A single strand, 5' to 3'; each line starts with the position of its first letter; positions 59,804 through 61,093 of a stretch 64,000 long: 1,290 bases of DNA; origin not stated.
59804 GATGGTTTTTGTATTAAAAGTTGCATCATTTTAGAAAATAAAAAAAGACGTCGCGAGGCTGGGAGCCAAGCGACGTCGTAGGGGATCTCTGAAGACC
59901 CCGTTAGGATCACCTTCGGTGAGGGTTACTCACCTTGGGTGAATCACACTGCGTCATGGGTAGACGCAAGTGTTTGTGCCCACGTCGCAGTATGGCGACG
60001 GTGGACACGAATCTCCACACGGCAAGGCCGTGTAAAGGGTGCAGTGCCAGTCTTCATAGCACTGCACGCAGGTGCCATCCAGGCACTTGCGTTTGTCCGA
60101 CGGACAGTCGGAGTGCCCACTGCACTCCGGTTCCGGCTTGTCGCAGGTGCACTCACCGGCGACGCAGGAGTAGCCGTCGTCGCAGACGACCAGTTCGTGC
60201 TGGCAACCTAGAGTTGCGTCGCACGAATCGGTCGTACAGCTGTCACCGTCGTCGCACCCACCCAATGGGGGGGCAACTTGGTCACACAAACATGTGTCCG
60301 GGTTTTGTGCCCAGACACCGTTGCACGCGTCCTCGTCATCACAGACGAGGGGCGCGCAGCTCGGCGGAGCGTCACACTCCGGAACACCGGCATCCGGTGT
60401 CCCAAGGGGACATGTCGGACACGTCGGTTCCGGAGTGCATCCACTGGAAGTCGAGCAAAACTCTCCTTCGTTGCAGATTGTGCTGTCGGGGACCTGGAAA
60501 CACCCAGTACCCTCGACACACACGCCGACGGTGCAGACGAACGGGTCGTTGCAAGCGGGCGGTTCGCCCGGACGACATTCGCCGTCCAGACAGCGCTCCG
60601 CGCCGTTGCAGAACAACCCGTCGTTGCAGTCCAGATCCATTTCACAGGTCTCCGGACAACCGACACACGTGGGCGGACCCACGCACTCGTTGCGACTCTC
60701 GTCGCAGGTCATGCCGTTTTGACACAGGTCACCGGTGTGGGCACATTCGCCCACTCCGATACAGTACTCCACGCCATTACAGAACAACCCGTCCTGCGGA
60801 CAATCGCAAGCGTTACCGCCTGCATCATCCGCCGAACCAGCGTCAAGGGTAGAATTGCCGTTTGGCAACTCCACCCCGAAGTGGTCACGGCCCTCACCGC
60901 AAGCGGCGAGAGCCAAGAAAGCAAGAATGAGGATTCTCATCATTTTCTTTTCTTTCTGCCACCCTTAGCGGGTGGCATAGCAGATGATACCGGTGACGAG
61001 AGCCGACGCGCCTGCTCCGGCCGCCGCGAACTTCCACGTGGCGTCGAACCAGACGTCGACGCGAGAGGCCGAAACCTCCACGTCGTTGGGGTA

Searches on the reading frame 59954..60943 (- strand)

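Call 80: search_protein_families(library=pfam, proteins=[window:59954-60943:-], max_evalue=0.001)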
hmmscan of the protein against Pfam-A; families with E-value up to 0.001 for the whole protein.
window:59954-60943:- (329 aa): 1 family
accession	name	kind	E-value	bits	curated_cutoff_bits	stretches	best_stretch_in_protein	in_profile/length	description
PF00526.23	Dicty_CTDC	-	5.9e-07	29.6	27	1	230-249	2-21/24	Dictyostelium (slime mold) repeat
